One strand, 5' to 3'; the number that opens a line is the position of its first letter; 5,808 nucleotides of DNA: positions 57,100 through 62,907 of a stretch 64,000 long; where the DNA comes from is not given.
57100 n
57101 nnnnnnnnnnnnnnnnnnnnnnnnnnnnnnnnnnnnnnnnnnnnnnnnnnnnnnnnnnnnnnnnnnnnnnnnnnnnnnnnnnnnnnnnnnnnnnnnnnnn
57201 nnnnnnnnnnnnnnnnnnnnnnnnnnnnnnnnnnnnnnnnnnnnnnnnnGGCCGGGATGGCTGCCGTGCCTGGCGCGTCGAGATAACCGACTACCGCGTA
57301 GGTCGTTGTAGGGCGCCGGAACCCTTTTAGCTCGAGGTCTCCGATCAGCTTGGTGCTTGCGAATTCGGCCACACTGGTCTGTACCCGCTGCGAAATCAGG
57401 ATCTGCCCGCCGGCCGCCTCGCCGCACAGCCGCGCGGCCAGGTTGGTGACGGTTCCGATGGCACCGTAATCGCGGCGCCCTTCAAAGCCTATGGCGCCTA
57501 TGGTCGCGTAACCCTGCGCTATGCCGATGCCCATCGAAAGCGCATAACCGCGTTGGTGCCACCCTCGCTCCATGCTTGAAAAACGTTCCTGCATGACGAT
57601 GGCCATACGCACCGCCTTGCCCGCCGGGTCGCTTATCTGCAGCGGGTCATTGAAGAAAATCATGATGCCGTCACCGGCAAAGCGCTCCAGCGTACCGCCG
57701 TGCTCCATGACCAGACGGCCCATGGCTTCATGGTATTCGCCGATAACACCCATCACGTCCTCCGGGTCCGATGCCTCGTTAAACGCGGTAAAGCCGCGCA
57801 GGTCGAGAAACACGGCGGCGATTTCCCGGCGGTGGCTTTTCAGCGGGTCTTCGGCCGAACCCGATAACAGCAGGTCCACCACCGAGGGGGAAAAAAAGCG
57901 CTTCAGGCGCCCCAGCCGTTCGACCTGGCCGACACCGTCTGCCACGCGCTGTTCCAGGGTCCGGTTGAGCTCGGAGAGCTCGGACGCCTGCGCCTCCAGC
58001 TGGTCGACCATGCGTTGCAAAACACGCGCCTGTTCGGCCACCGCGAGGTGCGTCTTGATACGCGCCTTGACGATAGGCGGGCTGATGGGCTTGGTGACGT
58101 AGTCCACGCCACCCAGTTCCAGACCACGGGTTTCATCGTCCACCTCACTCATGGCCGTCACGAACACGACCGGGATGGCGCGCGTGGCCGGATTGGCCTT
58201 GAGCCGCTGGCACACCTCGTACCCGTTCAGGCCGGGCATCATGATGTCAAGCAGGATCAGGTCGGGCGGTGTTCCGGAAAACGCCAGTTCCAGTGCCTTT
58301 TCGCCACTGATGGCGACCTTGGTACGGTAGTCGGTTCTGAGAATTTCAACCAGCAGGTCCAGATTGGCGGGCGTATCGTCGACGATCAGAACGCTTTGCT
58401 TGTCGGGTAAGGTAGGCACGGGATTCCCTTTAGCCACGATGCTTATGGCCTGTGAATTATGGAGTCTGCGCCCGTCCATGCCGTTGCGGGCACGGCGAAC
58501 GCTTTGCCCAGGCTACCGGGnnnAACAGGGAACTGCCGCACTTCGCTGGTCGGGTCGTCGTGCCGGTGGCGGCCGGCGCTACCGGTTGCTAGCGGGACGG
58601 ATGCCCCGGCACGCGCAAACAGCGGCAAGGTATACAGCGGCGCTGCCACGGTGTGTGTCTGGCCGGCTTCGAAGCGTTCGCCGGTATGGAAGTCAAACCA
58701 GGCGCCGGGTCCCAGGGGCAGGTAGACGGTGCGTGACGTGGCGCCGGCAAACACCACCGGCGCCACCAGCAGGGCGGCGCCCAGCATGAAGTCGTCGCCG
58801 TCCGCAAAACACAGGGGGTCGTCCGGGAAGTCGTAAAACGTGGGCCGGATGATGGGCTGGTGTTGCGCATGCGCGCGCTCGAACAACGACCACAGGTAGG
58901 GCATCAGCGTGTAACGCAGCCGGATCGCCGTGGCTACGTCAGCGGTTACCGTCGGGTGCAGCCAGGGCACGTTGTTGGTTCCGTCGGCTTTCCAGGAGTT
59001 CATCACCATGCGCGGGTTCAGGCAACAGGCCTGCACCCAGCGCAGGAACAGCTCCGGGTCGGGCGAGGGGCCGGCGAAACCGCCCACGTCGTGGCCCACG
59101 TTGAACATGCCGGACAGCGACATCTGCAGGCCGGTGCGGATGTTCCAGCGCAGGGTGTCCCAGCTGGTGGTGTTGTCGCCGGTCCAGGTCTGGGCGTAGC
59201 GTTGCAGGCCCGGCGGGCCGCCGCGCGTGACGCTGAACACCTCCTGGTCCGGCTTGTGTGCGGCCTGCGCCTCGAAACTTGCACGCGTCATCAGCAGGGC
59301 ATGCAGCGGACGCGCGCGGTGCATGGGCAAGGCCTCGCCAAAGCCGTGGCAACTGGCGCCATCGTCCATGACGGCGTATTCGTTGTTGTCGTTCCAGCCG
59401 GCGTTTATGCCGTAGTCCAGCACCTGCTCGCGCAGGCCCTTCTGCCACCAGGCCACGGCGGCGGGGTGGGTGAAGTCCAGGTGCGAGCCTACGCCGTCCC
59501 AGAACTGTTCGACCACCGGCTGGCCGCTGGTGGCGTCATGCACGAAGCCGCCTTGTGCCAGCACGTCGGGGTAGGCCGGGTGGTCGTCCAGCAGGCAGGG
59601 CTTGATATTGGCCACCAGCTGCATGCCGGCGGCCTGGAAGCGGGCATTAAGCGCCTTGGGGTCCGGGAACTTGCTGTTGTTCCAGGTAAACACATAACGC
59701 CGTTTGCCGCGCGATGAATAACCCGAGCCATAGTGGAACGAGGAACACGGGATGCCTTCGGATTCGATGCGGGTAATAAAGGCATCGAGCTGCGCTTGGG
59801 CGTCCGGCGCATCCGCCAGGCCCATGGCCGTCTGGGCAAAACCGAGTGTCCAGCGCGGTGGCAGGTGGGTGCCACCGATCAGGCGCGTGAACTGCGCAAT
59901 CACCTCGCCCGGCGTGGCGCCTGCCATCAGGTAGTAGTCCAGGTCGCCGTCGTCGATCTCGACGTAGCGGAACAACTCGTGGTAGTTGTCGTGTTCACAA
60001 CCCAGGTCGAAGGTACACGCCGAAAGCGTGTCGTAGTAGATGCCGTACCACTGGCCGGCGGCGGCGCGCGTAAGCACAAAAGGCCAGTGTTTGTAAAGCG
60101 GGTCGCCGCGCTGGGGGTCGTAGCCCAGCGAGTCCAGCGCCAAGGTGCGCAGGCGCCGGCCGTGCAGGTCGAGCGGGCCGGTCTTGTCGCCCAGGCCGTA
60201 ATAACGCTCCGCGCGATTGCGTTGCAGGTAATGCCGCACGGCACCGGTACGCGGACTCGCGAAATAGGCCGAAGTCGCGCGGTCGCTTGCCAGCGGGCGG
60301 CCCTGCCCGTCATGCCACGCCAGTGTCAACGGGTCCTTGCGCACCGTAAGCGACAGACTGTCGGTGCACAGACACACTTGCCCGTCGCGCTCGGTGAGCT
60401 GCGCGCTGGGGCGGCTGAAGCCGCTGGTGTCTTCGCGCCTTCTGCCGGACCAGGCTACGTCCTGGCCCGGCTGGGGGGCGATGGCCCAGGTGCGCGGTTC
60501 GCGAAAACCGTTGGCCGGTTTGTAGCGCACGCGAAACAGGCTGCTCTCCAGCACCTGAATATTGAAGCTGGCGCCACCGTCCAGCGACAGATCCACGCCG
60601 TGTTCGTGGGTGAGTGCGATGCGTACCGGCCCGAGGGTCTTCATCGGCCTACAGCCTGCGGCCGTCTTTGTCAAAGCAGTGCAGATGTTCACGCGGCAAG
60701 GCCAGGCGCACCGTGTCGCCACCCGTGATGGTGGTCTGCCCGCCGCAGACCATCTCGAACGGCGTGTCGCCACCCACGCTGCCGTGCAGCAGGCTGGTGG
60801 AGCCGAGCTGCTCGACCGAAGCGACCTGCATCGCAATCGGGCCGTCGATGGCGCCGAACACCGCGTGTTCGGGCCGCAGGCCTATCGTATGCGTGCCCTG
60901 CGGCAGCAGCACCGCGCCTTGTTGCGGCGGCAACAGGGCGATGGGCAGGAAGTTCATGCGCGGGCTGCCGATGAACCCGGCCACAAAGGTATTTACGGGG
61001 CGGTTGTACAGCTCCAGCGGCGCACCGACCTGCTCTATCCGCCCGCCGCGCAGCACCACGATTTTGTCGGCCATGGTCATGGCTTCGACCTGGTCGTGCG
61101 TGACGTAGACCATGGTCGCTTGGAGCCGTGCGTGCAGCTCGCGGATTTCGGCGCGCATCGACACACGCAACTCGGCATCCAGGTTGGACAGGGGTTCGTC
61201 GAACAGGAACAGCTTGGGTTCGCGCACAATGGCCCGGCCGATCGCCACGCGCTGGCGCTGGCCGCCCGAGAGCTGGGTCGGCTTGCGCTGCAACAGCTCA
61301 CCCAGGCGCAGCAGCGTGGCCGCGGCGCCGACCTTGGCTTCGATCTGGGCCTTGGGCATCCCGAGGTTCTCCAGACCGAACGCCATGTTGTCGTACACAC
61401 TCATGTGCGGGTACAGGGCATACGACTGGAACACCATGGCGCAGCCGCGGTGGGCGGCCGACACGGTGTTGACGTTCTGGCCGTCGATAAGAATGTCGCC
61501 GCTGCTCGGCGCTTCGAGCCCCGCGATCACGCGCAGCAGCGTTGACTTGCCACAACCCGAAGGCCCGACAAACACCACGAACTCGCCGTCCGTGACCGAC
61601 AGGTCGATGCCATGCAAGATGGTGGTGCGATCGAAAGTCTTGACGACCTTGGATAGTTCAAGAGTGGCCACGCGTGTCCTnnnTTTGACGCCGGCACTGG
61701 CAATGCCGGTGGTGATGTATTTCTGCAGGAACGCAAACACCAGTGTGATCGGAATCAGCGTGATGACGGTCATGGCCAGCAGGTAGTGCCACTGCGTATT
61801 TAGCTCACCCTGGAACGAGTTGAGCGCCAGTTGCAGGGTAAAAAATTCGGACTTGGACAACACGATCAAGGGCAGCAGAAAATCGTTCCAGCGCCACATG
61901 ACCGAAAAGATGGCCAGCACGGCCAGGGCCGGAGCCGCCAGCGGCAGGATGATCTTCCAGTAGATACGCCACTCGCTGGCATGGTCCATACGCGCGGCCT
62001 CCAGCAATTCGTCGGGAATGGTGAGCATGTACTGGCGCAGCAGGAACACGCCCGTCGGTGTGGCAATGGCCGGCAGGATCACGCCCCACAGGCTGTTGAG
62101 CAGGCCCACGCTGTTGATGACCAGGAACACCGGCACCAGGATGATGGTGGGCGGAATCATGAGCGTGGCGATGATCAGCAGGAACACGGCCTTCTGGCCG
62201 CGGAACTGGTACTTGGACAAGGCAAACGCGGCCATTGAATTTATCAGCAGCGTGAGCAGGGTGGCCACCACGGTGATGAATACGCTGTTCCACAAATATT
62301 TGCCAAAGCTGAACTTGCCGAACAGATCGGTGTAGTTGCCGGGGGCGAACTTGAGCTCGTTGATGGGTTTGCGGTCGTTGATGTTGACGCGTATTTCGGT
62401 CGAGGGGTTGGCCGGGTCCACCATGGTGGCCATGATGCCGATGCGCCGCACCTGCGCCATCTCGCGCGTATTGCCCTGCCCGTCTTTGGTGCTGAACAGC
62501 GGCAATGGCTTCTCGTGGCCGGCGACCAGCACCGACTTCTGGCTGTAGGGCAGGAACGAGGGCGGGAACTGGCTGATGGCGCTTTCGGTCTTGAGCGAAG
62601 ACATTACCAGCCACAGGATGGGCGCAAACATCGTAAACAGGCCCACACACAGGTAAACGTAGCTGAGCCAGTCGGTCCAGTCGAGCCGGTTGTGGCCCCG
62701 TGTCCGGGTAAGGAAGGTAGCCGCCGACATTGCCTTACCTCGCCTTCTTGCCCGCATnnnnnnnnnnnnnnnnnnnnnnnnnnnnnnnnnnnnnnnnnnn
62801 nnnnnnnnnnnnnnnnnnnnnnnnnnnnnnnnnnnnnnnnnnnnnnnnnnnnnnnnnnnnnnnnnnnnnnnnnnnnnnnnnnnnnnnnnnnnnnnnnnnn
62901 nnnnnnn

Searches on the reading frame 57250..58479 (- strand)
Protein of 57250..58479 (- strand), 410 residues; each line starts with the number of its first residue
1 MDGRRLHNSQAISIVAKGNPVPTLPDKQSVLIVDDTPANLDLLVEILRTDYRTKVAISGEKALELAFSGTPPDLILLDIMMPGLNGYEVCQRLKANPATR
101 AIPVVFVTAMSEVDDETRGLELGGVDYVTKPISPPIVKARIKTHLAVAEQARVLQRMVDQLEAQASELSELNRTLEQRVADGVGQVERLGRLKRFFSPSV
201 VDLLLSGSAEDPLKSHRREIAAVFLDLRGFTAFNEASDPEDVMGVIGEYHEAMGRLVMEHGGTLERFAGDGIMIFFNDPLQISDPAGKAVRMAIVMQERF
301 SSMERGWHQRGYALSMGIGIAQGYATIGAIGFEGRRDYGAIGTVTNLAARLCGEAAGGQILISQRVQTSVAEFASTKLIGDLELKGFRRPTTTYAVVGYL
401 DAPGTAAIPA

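Call 34: search_protein_families(library=pfam, proteins=[window:57250-58479:-], max_evalue=0.00001)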
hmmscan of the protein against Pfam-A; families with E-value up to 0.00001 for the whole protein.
window:57250-58479:- (410 aa): 2 families
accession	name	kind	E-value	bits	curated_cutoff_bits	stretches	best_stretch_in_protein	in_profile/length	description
PF00072.30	Response_reg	-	1e-24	87.3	30.2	1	30-141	1-110/111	Response regulator receiver domain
PF00211.25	Guanylate_cyc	-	4.7e-18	65.9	21.9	1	218-396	7-181/183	Adenylate and Guanylate cyclase catalytic domain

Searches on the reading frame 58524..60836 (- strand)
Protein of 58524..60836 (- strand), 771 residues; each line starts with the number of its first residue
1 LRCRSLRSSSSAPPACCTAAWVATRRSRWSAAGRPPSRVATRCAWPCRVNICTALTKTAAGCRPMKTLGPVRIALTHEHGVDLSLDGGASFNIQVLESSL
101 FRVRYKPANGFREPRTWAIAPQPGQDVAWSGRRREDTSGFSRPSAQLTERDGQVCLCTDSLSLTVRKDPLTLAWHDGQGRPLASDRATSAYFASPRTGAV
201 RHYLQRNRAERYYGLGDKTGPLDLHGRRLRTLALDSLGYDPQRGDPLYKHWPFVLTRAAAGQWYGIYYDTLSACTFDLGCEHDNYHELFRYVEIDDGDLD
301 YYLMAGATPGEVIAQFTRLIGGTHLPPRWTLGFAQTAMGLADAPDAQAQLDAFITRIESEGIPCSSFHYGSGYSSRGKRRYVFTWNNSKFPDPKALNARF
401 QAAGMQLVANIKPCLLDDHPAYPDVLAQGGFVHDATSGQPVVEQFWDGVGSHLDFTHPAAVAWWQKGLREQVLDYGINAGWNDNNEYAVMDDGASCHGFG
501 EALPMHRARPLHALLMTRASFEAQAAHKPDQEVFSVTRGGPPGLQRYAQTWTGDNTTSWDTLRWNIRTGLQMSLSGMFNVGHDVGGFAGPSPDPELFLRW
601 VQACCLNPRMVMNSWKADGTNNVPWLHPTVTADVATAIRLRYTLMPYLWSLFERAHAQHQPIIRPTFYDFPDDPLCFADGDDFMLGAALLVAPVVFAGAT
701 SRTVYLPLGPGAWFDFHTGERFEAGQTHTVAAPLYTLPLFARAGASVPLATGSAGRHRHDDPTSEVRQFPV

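Call 34: search_protein_families(library=pfam, proteins=[window:58524-60836:-], max_evalue=0.00001)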
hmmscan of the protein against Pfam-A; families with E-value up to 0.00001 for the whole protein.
window:58524-60836:- (771 aa): 3 families
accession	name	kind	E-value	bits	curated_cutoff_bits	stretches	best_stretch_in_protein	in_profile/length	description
PF01055.32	Glyco_hydro_31_2nd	-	5e-81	273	23.5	1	324-651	2-328/328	Glycosyl hydrolases family 31 TIM-barrel domain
PF13802.12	Gal_mutarotas_2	-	4.5e-32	112.2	27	1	91-277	2-184/184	Glycosyl hydrolase 31 N-terminal galactose mutarotase-like domain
PF21365.3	Glyco_hydro_31_3rd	-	3.1e-24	85.7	24.4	1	660-745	2-85/87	Glycosyl hydrolase family 31 C-terminal domain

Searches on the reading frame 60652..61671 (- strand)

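Call 34: search_protein_families(library=pfam, proteins=[window:60652-61671:-], max_evalue=0.00001)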
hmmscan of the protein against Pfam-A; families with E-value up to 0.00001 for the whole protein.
window:60652-61671:- (340 aa): 2 families
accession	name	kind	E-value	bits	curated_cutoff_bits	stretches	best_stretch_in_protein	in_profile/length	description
PF00005.33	ABC_tran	-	2.1e-35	122.8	25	1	19-161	1-136/137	ABC transporter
PF08402.16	TOBE_2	-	7.6e-09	36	21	1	263-333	1-76/76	TOBE domain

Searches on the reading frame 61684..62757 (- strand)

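Call 34: search_protein_families(library=pfam, proteins=[window:61684-62757:-], max_evalue=0.00001)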
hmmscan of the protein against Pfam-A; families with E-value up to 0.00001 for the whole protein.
window:61684-62757:- (358 aa): 1 family
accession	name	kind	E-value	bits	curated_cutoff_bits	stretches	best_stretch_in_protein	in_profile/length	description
PF00528.27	BPD_transp_1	-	7.5e-22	78.4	26.4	1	177-350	9-180/184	Binding-protein-dependent transport system inner membrane component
